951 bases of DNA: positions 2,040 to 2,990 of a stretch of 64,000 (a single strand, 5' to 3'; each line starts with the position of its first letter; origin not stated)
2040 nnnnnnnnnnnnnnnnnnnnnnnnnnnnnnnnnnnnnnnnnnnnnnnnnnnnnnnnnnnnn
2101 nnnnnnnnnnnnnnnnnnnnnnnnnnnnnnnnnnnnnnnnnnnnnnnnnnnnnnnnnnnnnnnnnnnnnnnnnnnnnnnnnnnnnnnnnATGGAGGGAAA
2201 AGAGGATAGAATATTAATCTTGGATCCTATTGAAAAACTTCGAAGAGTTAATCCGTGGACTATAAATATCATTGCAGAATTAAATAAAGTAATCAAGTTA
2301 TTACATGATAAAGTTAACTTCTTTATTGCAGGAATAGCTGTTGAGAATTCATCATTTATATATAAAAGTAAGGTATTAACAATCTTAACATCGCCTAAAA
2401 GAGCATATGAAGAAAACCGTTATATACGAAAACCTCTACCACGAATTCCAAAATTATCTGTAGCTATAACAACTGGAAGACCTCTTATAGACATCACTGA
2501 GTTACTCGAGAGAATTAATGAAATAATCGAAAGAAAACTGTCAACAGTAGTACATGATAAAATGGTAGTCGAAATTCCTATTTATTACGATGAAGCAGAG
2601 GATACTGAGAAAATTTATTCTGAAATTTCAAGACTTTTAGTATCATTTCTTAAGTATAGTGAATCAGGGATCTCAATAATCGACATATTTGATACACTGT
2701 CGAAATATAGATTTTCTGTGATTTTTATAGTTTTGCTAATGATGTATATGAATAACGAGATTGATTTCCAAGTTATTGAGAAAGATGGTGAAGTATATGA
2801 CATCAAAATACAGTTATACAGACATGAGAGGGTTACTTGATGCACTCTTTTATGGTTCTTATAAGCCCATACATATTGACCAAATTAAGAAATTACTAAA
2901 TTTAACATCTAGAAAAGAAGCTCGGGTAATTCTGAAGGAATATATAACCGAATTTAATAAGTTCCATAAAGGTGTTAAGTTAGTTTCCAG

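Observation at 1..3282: Condensin-like SMC-ScpA-ScpB trio in a Sulfolobales-like context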

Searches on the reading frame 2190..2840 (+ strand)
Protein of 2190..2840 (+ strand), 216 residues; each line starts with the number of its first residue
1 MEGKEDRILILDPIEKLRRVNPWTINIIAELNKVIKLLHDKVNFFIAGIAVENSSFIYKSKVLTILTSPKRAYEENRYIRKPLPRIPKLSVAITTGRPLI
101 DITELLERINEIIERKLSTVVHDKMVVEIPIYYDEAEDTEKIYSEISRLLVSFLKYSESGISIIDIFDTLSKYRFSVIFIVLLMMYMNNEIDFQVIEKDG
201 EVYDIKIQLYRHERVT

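Call 5: search_protein_families(library=pfam, proteins=[window:2190-2837:+], max_evalue=1)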
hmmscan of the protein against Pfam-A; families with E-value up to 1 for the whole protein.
window:2190-2837:+ (216 aa): 2 families
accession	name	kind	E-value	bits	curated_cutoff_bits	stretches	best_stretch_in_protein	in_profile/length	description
PF02682.21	CT_C_D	-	0.081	13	22.1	1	91-141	52-104/202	Carboxyltransferase domain, subdomain C and D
PF05786.19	Cnd2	-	0.22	10.6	29.8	1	16-63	91-139/764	Condensin complex subunit 2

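Call 6: search_protein_families(library=ncbifam, proteins=[window:2190-2837:+], max_evalue=1)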
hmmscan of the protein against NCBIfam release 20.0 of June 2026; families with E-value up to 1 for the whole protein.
window:2190-2837:+ (216 aa): 1 family
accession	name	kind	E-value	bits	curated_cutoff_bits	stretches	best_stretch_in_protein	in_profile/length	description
TIGR01950.1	SoxR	equivalog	0.078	12.7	116.9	1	47-110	11-71/142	redox-sensitive transcriptional activator SoxR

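Call 9: find_encoding_contigs(protein=window:2190-2840:+, flank=10000, max_places=6)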
Protein window:2190-2840:+ (216 aa): 10 contigs read that carry it; 6 places shown.
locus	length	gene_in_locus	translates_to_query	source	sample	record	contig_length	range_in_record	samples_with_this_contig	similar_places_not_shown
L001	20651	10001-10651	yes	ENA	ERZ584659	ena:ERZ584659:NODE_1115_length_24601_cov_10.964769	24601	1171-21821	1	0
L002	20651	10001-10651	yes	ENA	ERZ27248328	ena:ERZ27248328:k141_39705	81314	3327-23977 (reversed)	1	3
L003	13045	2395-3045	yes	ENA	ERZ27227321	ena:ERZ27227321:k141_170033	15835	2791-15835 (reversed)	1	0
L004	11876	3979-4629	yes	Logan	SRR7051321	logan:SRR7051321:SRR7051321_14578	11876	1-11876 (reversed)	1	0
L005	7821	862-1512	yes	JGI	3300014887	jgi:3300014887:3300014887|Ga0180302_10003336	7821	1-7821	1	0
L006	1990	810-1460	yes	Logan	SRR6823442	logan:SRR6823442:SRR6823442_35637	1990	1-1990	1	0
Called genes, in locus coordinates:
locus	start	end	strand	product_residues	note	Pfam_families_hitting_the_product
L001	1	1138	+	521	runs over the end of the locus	PF01943:Polysacc_synt, PF13440:Polysacc_synt_3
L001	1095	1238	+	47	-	-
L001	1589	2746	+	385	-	PF01798:Nop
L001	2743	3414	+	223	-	PF01269:Fibrillarin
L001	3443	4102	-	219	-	-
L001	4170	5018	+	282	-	PF00571:CBS (weak)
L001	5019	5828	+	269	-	PF00571:CBS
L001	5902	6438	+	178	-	PF01927:Mut7-C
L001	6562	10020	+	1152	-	PF02463:SMC_N, PF13175:AAA_15, PF13304:AAA_21 (weak), PF13476:AAA_23, PF13555:AAA_29 (faint), PF06470:SMC_hinge, PF13304:AAA_21 (weak)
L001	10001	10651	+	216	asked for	-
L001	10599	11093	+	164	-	PF04079:SMC_ScpB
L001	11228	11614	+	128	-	PF01201:Ribosomal_S8e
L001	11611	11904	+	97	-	PF01922:SRP19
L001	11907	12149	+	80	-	-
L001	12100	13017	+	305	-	PF08271:Zn_Ribbon_TF, PF00134:Cyclin_N (faint), PF00382:TFIIB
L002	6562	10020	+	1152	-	PF02463:SMC_N, PF13175:AAA_15, PF13304:AAA_21 (weak), PF13476:AAA_23, PF13555:AAA_29 (faint), PF06470:SMC_hinge, PF13304:AAA_21 (weak)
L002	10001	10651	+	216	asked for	-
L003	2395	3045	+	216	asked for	-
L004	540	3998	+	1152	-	PF02463:SMC_N, PF13175:AAA_15, PF13304:AAA_21 (weak), PF13476:AAA_23, PF13555:AAA_29 (faint), PF06470:SMC_hinge, PF13304:AAA_21 (weak)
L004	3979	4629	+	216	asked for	-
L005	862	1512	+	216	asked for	-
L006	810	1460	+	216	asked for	-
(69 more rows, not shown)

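Call 13: find_homologous_proteins(query=window:2190-2837:+, max_evalue=0.001)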
Query window:2190-2837:+ (216 aa): 3 proteins with E <= 0.001 among 268 candidates.
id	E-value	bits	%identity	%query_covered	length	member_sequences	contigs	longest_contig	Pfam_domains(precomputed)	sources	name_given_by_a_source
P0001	1.7e-130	451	100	100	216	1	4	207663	-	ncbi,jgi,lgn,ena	-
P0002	4.4e-76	273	58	99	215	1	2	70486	-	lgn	-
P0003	1.5e-46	177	48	93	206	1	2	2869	-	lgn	-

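Call 18: find_related_loci(query=P0005, collection=genome_contigs, flank=6000)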
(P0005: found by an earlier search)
Query P0005 (1152 aa) in genome_contigs; peptide patterns used: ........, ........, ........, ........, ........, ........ (x = any residue, [..] = any of these).
319 stretches matched a pattern, but none encodes a relative of the query by tblastn (E <= 1e-3).

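Call 22: find_homologous_proteins(query=P0005, max_evalue=1e-20)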
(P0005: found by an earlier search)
Query P0005 (1152 aa): 802 proteins with E <= 1e-20 among 8000 candidates; the best 120 are listed.
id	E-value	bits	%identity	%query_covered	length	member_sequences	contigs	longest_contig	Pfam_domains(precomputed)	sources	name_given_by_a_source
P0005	0.0e+0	2398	100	100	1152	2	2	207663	PF13175.13,PF06470.19,PF13476.13,PF13555.13,PF02463.26,PF13304.13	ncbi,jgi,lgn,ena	-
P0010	0.0e+0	1264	56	100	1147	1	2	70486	PF11932.14,PF13175.13,PF06470.19,PF13476.13,PF23649.2,PF13555.13,PF02463.26,PF13304.13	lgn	-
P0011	2.4e-269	914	43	99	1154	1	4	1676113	PF13175.13,PF13476.13,PF02463.26,PF13304.13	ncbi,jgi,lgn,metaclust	jgi:chromosome segregation protein|metaclust:\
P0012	2.9e-246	838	42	99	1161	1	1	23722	PF13175.13,PF06470.19,PF13476.13,PF13555.13,PF02463.26,PF13304.13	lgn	-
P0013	4.9e-115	404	31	99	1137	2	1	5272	PF12329.14,PF13175.13,PF13476.13,PF02463.26,PF24161.2,PF13304.13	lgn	-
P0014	4.0e-77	278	26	98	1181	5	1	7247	PF06009.20,PF06470.19,PF13476.13,PF23649.2,PF13555.13,PF02463.26,PF24161.2,PF26095.1,PF13304.13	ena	-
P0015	1.2e-71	260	26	99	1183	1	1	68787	PF13175.13,PF06470.19,PF13476.13,PF13555.13,PF02463.26,PF24161.2,PF13304.13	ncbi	ncbi:AAA family ATPase [[Eubacterium] cellulosolvens]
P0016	2.9e-68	249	26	99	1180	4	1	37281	PF13175.13,PF06470.19,PF13476.13,PF13555.13,PF02463.26,PF24161.2,PF13304.13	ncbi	ncbi:MAG: chromosome segregation protein SMC [Candidatus Bathyarchaeia archaeon]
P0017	1.2e-67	247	25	99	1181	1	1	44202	PF13175.13,PF06470.19,PF13476.13,PF13555.13,PF02463.26,PF13304.13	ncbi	ncbi:chromosome segregation protein SMC [[Eubacterium] cellulosolvens]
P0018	2.5e-67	246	27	99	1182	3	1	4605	PF13175.13,PF06470.19,PF13476.13,PF13555.13,PF02463.26,PF13304.13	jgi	-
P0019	2.9e-67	245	27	99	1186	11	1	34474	PF13175.13,PF06470.19,PF13476.13,PF13555.13,PF02463.26,PF13304.13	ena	-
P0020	3.8e-67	245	24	98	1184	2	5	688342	PF06470.19,PF13476.13,PF13555.13,PF02463.26,PF24161.2,PF13304.13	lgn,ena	-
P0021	1.3e-66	243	26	100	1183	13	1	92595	PF13175.13,PF06470.19,PF13476.13,PF13555.13,PF02463.26,PF24161.2,PF13304.13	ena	-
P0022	2.5e-66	242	28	99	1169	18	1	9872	PF13175.13,PF06470.19,PF13476.13,PF13555.13,PF02463.26,PF13304.13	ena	-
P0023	1.2e-65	240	25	99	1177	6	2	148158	PF13175.13,PF06470.19,PF13476.13,PF13555.13,PF02463.26,PF13304.13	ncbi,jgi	ncbi:MAG: chromosome segregation protein [Candidatus Nitrosomirales archaeon]|jgi:chromosome segrega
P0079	6.3e-50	188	22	98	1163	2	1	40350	PF04513.18,PF28544.1,PF13555.13,PF13166.13,PF13304.13,PF13175.13,PF06470.19,PF13476.13,PF23649.2,PF07889.18,PF02463.26,PF24161.2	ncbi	-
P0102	8.7e-43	164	26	99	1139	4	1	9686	PF06470.19,PF13476.13,PF02463.26,PF13304.13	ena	-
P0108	4.6e-42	162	25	65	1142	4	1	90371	PF13175.13,PF06470.19,PF13476.13,PF02463.26,PF13304.13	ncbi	ncbi:MAG: chromosome segregation SMC family protein [Candidatus Bilamarchaeaceae archaeon]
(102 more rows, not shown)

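Call 23: find_encoding_contigs(protein=P0011, flank=8000, max_places=4)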
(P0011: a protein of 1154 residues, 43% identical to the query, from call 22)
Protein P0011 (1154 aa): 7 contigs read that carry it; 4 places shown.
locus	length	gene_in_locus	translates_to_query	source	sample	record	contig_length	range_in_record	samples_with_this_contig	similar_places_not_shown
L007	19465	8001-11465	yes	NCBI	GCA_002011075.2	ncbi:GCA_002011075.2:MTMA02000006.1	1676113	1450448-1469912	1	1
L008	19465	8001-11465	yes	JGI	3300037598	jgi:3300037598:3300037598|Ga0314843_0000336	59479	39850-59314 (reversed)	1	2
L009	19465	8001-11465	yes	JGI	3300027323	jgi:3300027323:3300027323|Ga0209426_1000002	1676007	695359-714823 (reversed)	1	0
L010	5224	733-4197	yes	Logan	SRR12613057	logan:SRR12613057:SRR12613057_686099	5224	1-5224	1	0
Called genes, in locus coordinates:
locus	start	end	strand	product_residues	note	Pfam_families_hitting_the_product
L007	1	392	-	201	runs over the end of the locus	PF12917:YfbR-like, PF13023:HD_3, PF01966:HD (faint)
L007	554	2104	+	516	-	PF01943:Polysacc_synt, PF13440:Polysacc_synt_3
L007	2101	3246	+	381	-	PF01798:Nop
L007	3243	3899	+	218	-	PF01269:Fibrillarin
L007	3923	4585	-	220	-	-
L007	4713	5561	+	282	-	PF00571:CBS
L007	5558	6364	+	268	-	PF00571:CBS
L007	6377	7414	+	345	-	-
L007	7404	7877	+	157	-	PF01927:Mut7-C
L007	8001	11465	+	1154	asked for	PF02463:SMC_N, PF13175:AAA_15, PF13304:AAA_21 (weak), PF13476:AAA_23, PF13304:AAA_21 (weak)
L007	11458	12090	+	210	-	-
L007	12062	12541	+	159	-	PF04079:SMC_ScpB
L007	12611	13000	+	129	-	PF01201:Ribosomal_S8e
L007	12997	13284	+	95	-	PF01922:SRP19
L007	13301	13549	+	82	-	-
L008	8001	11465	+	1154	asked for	PF02463:SMC_N, PF13175:AAA_15, PF13304:AAA_21 (weak), PF13476:AAA_23, PF13304:AAA_21 (weak)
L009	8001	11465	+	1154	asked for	PF02463:SMC_N, PF13175:AAA_15, PF13304:AAA_21 (weak), PF13476:AAA_23, PF13304:AAA_21 (weak)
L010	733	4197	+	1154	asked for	PF02463:SMC_N, PF13175:AAA_15, PF13304:AAA_21 (weak), PF13476:AAA_23, PF13304:AAA_21 (weak)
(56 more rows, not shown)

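Call 24: find_encoding_contigs(protein=P0010, flank=8000, max_places=2)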
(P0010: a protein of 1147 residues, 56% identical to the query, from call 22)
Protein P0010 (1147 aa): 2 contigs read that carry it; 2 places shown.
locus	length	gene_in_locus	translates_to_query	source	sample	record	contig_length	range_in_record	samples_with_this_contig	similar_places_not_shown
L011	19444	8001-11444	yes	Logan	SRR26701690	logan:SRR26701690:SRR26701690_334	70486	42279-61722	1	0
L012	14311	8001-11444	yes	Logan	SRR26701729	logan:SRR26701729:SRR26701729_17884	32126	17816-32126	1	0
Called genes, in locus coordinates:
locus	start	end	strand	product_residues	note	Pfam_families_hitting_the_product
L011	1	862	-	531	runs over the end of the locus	PF23613:ELP3_N, PF04055:Radical_SAM, PF16199:Radical_SAM_C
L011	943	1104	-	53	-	PF04758:Ribosomal_S30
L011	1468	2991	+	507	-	PF01943:Polysacc_synt, PF13440:Polysacc_synt_3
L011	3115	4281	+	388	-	PF01798:Nop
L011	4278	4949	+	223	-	PF01269:Fibrillarin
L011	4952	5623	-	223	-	-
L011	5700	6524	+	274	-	PF00571:CBS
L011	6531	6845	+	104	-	PF00571:CBS (weak)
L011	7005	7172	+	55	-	-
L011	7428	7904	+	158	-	PF01927:Mut7-C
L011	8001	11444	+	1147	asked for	PF02463:SMC_N, PF13175:AAA_15, PF13304:AAA_21 (faint), PF13476:AAA_23, PF13555:AAA_29 (weak), PF11932:DUF3450 (faint), PF23649:FKBP15 (faint), PF06470:SMC_hinge (faint)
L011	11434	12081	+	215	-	-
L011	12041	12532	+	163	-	PF04079:SMC_ScpB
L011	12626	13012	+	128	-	PF01201:Ribosomal_S8e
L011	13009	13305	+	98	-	PF01922:SRP19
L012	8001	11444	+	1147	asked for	PF02463:SMC_N, PF13175:AAA_15, PF13304:AAA_21 (faint), PF13476:AAA_23, PF13555:AAA_29 (weak), PF11932:DUF3450 (faint), PF23649:FKBP15 (faint), PF06470:SMC_hinge (faint)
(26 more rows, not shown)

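Call 28: find_encoding_contigs(protein=P0012, flank=8000, max_places=2)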
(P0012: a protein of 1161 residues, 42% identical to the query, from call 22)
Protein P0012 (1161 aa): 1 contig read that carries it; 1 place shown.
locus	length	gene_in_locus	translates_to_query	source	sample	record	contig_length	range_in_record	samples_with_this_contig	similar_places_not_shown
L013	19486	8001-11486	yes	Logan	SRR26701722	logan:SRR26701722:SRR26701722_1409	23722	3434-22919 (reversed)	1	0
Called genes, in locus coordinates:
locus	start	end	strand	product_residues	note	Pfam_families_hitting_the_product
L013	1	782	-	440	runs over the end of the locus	PF18195:GatD_N, PF00710:Asparaginase, PF17763:Asparaginase_C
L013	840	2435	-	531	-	PF23613:ELP3_N, PF04055:Radical_SAM, PF00583:Acetyltransf_1 (faint), PF16199:Radical_SAM_C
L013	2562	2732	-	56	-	PF04758:Ribosomal_S30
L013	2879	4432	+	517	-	PF01943:Polysacc_synt, PF13440:Polysacc_synt_3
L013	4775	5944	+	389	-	PF01798:Nop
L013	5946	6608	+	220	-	PF01269:Fibrillarin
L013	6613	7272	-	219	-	-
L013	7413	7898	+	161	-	PF01927:Mut7-C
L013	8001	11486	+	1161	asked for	PF02463:SMC_N, PF13175:AAA_15, PF13304:AAA_21 (weak), PF13476:AAA_23, PF13555:AAA_29 (weak), PF02463:SMC_N, PF06470:SMC_hinge, PF13304:AAA_21 (weak)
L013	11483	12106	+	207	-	-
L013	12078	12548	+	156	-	PF04079:SMC_ScpB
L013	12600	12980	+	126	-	PF01201:Ribosomal_S8e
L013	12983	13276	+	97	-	PF01922:SRP19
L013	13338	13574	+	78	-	-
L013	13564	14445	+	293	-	PF08271:Zn_Ribbon_TF, PF00382:TFIIB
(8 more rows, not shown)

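Call 29: find_encoding_contigs(protein=P0013, flank=8000, max_places=2)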
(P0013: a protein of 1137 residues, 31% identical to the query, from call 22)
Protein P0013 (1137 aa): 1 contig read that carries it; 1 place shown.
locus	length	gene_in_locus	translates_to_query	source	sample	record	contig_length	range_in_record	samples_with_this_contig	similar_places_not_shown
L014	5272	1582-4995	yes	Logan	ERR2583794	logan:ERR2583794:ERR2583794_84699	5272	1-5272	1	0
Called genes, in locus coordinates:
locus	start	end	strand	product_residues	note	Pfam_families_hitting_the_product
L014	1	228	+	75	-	?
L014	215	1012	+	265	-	PF00571:CBS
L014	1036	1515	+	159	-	PF01927:Mut7-C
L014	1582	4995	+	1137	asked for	PF02463:SMC_N, PF13175:AAA_15, PF13304:AAA_21 (weak), PF13476:AAA_23, PF24161:CCDC39 (weak), PF12329:TMF_DNA_bd (weak)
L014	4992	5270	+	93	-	?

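Call 32: search_solved_structures(query=A2, max_evalue=10, show_alignments=3)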
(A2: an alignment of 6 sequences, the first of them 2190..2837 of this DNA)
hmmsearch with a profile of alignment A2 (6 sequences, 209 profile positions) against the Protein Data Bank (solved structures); distinct sequences matched with E-value up to 10: 4.
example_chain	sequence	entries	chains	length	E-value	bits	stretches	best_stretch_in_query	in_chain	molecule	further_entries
6ivh_A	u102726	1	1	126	0.02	17.6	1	8-79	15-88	Segregation and condensation protein A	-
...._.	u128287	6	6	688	0.089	15.5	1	19-174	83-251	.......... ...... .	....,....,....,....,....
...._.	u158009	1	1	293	0.14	14.9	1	69-173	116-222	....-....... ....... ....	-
8e0m_A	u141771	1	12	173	5.6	9.6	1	32-106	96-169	BGL15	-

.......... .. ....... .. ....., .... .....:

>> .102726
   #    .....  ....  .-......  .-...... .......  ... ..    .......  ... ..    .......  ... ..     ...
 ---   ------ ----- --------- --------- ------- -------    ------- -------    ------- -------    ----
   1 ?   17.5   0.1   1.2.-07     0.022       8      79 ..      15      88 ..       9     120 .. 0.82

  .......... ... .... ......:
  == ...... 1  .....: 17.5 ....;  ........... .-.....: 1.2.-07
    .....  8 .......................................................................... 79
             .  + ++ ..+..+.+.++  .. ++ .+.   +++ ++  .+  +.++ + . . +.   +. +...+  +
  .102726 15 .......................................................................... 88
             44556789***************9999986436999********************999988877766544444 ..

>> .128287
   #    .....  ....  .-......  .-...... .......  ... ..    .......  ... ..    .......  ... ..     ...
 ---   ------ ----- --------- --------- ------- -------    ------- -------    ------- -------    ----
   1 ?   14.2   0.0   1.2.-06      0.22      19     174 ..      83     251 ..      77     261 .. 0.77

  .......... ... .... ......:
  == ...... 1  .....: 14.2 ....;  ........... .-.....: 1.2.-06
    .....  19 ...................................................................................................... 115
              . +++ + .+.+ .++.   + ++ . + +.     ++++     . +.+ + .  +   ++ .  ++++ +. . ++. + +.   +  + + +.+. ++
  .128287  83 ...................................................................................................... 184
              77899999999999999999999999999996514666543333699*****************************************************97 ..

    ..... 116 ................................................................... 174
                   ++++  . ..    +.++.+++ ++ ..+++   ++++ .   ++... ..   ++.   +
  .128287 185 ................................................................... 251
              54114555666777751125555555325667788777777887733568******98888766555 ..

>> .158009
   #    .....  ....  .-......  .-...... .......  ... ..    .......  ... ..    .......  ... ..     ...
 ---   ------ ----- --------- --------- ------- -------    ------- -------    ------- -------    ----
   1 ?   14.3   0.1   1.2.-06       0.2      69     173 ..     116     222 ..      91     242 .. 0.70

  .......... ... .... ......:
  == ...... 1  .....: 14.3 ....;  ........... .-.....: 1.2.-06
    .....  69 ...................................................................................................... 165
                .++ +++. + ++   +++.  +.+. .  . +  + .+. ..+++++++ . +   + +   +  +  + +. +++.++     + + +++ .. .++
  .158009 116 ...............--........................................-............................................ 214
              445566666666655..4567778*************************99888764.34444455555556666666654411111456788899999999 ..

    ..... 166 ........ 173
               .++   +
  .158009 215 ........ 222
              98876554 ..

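Call 37: search_solved_structures(query=P0005, max_evalue=0.00001, show_alignments=0)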
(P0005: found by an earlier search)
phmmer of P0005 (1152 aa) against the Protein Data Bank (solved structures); distinct sequences matched with E-value up to 0.00001: 63 (the best 60 are shown).
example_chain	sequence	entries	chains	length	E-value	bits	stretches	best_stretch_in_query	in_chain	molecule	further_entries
5xei_A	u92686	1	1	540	7.8e-54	186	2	829-1142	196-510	Chromosome partition protein Smc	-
5xns_A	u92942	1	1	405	8.9e-53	182.5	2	966-1142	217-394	Chromosome partition protein Smc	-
4i99_A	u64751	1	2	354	7.6e-45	156.2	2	991-1142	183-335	Chromosome partition protein Smc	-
5xg3_A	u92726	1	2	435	5.1e-39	136.9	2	939-1145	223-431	Chromosome partition protein Smc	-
3zgx_A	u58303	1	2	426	5.8e-38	133.4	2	943-1145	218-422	CHROMOSOME PARTITION PROTEIN SMC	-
6qj0_A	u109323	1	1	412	6.6e-32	113.4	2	7-223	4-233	Structural maintenance of chromosomes protein,Structural maintenance of chromosomes protei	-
6qj1_A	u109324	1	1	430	1.1e-30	109.3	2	951-1139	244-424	Structural maintenance of chromosomes protein,Structural maintenance of chromosomes protei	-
8ro6_A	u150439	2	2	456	6.7e-30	106.7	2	873-1133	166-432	Structural maintenance of chromosomes protein 1A (SMC1A)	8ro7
8p0a_A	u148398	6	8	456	1.4e-29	105.6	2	873-1133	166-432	Structural maintenance of chromosomes protein 1A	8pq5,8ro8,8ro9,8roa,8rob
1e69_A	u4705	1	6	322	1.8e-29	105.3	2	1000-1146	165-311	CHROMOSOME SEGREGATION SMC PROTEIN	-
5h68_A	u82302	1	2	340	3.9e-28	100.9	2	1003-1141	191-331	Chromosome partition protein Smc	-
8roc_A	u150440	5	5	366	4.8e-28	100.6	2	5-166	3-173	Structural maintenance of chromosomes protein 1A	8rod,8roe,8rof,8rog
6zz6_A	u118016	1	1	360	1.4e-26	95.7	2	966-1139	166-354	Structural maintenance of chromosomes protein 1,Structural maintenance of chromosomes prot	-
9f5w_A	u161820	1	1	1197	8e-26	93.2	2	5-575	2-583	Structural maintenance of chromosomes protein 2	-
8roh_A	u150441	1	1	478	1.9e-25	92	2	4-199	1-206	Structural maintenance of chromosomes protein 3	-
1w1w_A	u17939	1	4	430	2.1e-23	85.2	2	966-1139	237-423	STRUCTURAL MAINTENANCE OF CHROMOSOME 1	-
3kta_B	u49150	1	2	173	3e-23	84.7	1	991-1142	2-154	Chromosome segregation protein smc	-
1xew_Y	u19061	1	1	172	4.2e-23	84.2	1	992-1142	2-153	SMC protein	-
1xex_B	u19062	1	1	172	1.1e-22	82.9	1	992-1142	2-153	SMC protein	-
7ogt_A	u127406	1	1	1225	1e-16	63.1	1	952-1139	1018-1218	Structural maintenance of chromosomes protein 1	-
7ogt_B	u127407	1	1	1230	3.3e-13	51.5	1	1027-1142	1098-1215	Structural maintenance of chromosomes protein 3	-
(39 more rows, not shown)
